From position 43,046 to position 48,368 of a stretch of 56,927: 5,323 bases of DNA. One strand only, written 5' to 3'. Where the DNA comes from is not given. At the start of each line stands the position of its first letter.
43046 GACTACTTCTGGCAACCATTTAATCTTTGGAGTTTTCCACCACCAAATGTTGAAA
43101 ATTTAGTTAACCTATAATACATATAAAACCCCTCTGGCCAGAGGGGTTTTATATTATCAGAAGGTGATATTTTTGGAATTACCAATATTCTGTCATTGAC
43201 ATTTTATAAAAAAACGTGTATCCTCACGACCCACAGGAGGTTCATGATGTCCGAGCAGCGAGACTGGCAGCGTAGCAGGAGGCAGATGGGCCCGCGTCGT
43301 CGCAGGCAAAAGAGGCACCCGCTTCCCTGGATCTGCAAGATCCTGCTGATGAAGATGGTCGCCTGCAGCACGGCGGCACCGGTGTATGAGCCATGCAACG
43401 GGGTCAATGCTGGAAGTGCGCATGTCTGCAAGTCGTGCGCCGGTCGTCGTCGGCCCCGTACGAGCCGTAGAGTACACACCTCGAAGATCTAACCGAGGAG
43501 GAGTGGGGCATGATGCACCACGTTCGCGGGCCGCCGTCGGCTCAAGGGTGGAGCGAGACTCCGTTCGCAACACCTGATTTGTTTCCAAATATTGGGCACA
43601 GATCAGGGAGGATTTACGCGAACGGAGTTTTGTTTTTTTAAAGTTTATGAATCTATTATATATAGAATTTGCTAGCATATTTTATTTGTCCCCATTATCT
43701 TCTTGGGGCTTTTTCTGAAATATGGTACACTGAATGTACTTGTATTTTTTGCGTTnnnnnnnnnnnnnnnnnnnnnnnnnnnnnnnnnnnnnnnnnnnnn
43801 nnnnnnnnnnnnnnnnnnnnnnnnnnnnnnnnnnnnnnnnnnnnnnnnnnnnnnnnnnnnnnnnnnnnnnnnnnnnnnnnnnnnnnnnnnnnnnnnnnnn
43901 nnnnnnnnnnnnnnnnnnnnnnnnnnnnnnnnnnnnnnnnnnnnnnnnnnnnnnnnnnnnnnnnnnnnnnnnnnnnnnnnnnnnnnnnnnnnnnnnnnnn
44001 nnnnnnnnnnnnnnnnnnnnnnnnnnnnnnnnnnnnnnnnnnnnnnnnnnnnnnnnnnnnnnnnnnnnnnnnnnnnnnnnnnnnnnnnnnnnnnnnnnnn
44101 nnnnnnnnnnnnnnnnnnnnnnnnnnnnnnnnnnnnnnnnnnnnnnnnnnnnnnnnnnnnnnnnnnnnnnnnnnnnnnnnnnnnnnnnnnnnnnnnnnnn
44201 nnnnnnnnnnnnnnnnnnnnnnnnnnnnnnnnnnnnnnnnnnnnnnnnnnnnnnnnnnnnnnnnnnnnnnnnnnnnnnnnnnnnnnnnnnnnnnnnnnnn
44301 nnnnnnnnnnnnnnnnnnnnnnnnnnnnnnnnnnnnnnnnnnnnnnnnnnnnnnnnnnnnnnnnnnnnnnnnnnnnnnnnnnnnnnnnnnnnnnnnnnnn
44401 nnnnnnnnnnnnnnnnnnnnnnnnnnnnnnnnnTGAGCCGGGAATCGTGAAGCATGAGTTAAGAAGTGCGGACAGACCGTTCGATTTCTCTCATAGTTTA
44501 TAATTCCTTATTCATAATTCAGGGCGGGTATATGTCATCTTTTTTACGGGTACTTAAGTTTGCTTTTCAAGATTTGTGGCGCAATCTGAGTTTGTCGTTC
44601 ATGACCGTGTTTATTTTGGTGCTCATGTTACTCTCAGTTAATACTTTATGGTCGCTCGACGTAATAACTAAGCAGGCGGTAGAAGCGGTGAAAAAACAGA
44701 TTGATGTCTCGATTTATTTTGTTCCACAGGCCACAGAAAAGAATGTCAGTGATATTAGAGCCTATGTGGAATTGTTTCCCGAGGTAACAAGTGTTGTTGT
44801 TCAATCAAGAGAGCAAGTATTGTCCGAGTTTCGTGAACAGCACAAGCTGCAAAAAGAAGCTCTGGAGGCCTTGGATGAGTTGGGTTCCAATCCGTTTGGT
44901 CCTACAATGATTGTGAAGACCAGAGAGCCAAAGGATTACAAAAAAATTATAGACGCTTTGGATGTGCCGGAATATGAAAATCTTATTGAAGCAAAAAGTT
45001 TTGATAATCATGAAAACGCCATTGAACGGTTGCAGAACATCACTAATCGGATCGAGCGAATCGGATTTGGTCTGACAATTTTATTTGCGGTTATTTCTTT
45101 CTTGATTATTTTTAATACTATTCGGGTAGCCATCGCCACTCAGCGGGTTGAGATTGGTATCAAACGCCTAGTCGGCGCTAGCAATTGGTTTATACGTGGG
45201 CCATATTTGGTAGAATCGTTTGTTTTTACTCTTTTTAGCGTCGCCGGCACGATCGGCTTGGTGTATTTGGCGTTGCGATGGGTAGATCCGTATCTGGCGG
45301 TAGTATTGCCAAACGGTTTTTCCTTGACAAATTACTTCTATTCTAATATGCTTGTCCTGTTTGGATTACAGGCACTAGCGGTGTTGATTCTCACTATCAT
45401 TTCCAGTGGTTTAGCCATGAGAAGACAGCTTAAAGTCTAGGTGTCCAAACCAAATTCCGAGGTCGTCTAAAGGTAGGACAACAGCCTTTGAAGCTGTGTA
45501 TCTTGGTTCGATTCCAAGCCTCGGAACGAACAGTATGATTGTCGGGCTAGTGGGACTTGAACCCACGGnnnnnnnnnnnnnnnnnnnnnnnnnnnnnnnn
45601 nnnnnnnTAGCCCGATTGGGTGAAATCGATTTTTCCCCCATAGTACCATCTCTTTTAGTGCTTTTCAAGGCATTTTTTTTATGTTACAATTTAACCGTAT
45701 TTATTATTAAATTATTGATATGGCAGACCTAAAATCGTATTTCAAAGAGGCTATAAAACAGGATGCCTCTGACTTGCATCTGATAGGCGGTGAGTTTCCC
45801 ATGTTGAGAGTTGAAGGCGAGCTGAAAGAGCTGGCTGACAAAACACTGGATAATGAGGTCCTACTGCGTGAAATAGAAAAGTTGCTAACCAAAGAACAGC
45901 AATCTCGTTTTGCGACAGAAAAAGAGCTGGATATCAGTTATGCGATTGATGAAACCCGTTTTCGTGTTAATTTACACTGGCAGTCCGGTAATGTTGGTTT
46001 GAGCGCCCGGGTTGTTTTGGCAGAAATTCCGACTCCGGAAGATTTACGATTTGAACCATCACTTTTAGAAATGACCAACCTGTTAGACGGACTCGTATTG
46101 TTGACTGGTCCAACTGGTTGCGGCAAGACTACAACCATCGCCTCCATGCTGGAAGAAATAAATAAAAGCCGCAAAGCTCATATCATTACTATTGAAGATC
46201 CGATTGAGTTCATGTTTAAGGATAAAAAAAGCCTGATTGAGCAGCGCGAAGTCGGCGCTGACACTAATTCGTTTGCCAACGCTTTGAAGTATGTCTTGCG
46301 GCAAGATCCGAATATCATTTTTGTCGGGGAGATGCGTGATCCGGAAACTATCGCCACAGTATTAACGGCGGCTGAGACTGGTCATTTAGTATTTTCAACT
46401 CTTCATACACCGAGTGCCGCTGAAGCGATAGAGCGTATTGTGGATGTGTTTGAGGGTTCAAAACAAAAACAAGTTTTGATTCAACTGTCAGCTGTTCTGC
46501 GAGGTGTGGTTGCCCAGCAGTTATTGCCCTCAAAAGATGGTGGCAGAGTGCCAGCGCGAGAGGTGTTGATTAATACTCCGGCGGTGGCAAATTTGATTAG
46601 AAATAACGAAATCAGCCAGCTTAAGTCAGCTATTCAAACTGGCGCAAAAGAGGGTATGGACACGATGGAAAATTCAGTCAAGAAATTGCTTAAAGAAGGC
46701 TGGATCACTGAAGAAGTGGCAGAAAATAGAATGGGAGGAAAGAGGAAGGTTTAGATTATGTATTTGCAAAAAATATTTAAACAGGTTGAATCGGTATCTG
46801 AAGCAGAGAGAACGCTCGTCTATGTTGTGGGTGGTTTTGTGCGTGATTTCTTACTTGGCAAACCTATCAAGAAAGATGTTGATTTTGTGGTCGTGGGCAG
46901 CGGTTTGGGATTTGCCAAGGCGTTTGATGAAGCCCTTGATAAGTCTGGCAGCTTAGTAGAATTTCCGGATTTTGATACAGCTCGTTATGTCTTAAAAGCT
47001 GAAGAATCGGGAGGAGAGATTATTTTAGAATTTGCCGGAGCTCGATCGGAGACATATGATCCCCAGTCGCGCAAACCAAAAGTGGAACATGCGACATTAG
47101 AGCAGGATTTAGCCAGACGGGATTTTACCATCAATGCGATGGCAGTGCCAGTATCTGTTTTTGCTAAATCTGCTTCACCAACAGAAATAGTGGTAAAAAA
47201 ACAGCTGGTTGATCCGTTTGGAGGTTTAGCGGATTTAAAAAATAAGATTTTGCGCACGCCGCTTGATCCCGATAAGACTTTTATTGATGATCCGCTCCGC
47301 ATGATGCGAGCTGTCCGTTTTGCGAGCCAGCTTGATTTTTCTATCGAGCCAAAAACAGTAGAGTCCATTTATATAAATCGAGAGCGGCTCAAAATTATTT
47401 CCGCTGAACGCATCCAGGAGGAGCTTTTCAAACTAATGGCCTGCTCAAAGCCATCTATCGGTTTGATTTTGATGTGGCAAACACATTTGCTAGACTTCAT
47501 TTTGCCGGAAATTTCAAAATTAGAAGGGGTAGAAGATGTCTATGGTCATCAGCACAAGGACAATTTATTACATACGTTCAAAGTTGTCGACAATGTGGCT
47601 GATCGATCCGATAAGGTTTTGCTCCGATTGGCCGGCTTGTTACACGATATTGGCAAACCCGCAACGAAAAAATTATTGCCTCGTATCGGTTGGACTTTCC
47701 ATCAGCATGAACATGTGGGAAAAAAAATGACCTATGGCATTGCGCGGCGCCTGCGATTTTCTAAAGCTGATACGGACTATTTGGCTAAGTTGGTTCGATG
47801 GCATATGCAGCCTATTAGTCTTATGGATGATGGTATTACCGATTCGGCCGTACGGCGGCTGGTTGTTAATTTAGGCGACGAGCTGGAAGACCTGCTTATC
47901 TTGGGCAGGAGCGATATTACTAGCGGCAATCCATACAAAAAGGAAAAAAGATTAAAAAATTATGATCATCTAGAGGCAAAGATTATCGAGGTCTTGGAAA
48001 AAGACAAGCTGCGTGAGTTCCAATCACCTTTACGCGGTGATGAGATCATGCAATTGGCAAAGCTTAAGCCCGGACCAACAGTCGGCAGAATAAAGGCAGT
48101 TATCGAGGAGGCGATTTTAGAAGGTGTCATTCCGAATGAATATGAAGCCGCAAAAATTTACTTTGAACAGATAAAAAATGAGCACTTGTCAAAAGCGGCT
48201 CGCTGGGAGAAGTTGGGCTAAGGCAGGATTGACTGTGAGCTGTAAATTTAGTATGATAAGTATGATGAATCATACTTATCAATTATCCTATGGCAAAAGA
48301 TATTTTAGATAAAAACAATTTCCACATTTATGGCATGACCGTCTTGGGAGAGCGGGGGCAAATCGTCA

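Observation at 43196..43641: Compositionally foreign, self-contained mini-unit (two SD-led ATGATG small ORFs or a structured RNA) between the giant surface-protein gene and ftsEX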

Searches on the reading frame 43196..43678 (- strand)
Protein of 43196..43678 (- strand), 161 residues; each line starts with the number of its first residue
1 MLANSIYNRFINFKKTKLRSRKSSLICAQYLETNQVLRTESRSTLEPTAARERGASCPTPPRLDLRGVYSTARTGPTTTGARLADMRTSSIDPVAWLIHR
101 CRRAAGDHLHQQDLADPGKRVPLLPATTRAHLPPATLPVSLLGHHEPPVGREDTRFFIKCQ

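Call 48: search_protein_representatives(protein=window:43196-43678:-)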
Query: 161 residues. Proteins with E-value up to 0.001 (for the whole library): 2; up to 1e-10: 2; up to 1e-30: 1. The best 2 are listed.
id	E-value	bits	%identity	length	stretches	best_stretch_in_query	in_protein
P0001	1.2e-103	360.1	100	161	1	1-161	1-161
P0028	5.3e-19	85.2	45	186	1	12-148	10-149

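Call 50: find_encoding_contigs(protein=P0028, flank=6000, max_places=6)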
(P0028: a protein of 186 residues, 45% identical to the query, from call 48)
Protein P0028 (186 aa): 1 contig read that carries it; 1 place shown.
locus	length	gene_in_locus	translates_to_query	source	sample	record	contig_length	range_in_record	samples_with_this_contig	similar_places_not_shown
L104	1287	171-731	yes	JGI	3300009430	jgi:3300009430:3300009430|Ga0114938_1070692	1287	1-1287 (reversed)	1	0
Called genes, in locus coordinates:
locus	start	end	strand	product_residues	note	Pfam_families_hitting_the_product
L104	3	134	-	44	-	?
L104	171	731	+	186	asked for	-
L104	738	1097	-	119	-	-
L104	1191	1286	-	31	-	?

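Call 84: search_protein_families(library=pfam, proteins=[L001:2405-2731:-, L012:1852-2190:-, L011:2148-2531:+], max_evalue=0.01)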
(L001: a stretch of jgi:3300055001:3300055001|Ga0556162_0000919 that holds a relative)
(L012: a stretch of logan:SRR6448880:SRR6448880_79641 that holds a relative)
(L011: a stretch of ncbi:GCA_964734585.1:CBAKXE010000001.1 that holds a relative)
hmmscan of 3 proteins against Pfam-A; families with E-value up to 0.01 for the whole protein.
L001:2405-2731:- (108 aa): 1 family
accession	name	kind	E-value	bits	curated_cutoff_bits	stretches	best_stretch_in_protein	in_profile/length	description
PF07793.16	DUF1631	-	0.0087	15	33.7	1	3-80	562-636/741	Protein of unknown function (DUF1631)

L012:1852-2190:- (112 aa): 0 families

L011:2148-2531:+ (128 aa): 0 families

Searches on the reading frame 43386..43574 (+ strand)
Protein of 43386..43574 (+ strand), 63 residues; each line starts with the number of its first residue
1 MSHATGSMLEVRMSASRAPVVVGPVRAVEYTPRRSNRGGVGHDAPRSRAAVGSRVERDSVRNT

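Call 84: search_protein_families(library=pfam, proteins=[L001:2405-2731:-, L012:1852-2190:-, L011:2148-2531:+], max_evalue=0.01)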
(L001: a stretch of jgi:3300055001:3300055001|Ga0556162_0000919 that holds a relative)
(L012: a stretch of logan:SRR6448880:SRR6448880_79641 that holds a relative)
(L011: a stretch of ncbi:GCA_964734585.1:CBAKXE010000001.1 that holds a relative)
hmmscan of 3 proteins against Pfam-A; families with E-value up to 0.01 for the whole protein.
L001:2405-2731:- (108 aa): 1 family
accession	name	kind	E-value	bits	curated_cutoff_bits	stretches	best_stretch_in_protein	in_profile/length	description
PF07793.16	DUF1631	-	0.0087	15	33.7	1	3-80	562-636/741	Protein of unknown function (DUF1631)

L012:1852-2190:- (112 aa): 0 families

L011:2148-2531:+ (128 aa): 0 families

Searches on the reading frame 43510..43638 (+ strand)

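Call 36: search_protein_families(library=pfam, proteins=[window:43510-43638:+], max_evalue=1)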
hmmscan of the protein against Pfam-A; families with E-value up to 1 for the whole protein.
window:43510-43638:+ (43 aa): 0 families

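Call 84: search_protein_families(library=pfam, proteins=[L001:2405-2731:-, L012:1852-2190:-, L011:2148-2531:+], max_evalue=0.01)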
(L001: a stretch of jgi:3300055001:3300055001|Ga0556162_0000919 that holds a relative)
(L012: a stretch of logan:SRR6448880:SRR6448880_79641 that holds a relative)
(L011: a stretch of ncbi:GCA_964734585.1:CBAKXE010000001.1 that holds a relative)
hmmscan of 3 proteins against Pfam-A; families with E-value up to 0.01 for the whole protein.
L001:2405-2731:- (108 aa): 1 family
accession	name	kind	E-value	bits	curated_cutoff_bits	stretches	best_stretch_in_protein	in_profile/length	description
PF07793.16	DUF1631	-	0.0087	15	33.7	1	3-80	562-636/741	Protein of unknown function (DUF1631)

L012:1852-2190:- (112 aa): 0 families

L011:2148-2531:+ (128 aa): 0 families

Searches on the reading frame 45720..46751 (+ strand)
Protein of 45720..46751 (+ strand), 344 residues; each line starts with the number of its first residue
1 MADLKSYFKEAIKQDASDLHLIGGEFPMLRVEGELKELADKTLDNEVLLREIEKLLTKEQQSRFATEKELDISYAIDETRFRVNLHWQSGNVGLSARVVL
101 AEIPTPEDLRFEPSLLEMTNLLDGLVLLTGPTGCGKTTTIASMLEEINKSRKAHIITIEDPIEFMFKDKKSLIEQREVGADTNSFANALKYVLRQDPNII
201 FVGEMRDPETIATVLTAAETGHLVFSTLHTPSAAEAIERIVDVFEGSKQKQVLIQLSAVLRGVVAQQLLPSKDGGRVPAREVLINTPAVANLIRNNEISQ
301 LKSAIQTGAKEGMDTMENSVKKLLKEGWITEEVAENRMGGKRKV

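Call 84: search_protein_families(library=pfam, proteins=[window:45720-46751:+], max_evalue=0.01)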
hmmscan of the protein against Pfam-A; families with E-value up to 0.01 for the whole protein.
window:45720-46751:+ (344 aa): 19 families
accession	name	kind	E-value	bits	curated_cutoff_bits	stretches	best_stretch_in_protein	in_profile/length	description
PF00437.27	T2SSE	-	5.1e-44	150.9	24.9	1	4-270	12-279/370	Type II/IV secretion system protein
PF00004.35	AAA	-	8.6e-06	26.7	21.2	1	126-205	1-66/131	ATPase family associated with various cellular activities (AAA)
PF12775.13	AAA_7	-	8.2e-05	22.6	25.8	1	103-152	14-62/181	P-loop containing dynein motor region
PF13173.12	AAA_14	-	0.00011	22.7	27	1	125-173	4-54/129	AAA domain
PF13401.12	AAA_22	-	0.00015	22.6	27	1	123-160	5-41/130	AAA domain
PF13191.12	AAA_16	-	0.00021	22.2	32.6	1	124-154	25-52/167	AAA ATPase domain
PF07728.20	AAA_5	-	0.00027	21.4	22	1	126-235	2-107/139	AAA domain (dynein-related subfamily)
PF04851.21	ResIII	-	0.00028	21.3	22.5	1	126-235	26-114/164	Type III restriction enzyme, res subunit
PF13671.12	AAA_33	-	0.00031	21.5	27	1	125-240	1-115/143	AAA domain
PF03215.21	Rad17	-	0.00087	19.7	23.8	1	125-157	47-79/186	Rad17 P-loop domain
PF13245.12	AAA_19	-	0.0014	19.3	25.1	1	123-153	11-41/134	AAA domain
PF00448.28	SRP54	-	0.0035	17.5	22.7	1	126-157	4-35/196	SRP54-type protein, GTPase domain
PF10412.15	TrwB_AAD_bind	-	0.0035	16.7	20.5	1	126-156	18-48/387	Type IV secretion-system coupling protein DNA-binding domain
PF01935.23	DUF87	-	0.0042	17.6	23.2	1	126-156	26-56/220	Helicase HerA, central domain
PF20720.3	nSTAND3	-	0.0055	16.9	27.2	0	124-161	18-54/155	Novel STAND NTPase 3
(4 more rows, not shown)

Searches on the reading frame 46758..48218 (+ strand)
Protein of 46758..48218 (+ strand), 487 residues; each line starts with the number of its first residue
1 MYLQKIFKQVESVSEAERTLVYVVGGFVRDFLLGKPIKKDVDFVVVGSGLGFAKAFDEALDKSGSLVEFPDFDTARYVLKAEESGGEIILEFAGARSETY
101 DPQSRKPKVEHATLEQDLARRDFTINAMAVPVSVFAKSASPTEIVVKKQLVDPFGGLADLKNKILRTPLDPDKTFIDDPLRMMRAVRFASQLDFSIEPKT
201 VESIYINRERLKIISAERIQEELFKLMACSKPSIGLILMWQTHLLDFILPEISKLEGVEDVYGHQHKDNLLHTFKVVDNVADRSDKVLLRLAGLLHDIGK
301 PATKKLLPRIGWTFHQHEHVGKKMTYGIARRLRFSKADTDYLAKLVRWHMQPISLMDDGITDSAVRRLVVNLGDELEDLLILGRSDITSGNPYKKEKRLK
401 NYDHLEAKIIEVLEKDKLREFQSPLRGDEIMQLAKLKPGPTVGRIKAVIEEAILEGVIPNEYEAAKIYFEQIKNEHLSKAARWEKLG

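Call 84: search_protein_families(library=pfam, proteins=[window:46758-48218:+], max_evalue=0.01)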
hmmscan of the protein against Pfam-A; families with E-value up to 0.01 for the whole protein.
window:46758-48218:+ (487 aa): 5 families
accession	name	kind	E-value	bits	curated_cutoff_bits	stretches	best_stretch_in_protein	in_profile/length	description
PF01743.26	PolyA_pol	-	4.4e-25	88.9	23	1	21-166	1-126/126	Poly A polymerase head domain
PF12627.12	PolyA_pol_RNAbd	-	6.3e-19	67.9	22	1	193-253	1-61/64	Probable RNA and SrmB- binding site of polymerase A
PF01966.28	HD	-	1.7e-09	38.4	22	1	283-356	21-92/116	HD domain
PF13735.12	tRNA_NucTran2_2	-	4e-05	24.1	27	1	425-464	105-144/149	tRNA nucleotidyltransferase domain 2 putative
PF10706.15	Aminoglyc_resit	-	0.0042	17.7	21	0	9-132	4-123/149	Aminoglycoside-2''-adenylyltransferase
